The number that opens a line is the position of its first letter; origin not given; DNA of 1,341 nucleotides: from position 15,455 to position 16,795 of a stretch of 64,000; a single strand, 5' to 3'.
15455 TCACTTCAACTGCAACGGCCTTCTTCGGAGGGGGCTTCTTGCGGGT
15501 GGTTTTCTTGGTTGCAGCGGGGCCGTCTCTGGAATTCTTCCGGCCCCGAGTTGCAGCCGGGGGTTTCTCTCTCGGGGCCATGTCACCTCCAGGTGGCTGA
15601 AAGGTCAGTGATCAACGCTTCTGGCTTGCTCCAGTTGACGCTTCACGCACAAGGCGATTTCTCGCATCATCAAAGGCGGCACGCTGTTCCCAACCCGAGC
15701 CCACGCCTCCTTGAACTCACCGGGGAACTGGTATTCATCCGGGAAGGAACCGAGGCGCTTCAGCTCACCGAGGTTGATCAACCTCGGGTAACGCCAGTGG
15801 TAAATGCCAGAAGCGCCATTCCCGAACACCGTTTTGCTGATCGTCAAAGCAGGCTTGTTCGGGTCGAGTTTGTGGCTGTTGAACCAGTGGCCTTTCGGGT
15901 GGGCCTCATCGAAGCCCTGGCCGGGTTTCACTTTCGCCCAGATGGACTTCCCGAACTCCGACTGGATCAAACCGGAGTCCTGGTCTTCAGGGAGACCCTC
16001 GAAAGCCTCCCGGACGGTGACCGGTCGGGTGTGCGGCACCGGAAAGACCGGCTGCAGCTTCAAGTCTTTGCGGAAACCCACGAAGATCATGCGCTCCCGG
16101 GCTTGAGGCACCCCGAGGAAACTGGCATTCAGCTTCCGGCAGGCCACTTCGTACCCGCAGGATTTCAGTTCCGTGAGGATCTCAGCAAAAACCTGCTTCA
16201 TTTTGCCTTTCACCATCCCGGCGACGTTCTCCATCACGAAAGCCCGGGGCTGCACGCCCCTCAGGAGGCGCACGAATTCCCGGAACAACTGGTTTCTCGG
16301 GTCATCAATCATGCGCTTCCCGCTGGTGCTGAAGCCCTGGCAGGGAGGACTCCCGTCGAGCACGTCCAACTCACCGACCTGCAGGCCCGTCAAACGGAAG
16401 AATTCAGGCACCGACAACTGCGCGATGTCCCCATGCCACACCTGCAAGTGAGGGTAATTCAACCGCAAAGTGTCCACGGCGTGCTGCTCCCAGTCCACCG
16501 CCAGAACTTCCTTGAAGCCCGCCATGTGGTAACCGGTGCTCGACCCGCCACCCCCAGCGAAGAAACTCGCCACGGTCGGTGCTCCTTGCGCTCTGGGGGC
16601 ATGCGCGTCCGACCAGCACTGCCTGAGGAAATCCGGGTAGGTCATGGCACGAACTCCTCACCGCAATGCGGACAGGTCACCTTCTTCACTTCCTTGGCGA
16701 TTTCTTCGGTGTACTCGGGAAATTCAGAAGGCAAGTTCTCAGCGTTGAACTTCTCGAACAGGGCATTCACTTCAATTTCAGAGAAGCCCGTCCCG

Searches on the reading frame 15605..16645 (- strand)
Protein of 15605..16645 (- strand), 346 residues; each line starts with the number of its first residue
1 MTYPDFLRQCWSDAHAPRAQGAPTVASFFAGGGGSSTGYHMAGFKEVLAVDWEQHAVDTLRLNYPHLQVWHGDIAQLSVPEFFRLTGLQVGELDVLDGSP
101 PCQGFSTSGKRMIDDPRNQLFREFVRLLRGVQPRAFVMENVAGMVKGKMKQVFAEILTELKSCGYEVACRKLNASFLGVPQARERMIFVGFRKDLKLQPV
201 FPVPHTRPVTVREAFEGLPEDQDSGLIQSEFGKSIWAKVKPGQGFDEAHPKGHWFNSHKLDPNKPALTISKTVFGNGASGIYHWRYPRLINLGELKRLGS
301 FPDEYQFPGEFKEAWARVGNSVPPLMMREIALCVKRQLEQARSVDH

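Call 14: search_protein_families(library=pfam, proteins=[window:15605-16645:-], max_evalue=0.001)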
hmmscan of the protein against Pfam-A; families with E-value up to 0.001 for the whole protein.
window:15605-16645:- (346 aa): 1 family
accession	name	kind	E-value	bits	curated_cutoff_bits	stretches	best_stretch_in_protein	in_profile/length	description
PF00145.23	DNA_methylase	-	9.4e-59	199.9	22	1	25-331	3-319/324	C-5 cytosine-specific DNA methylase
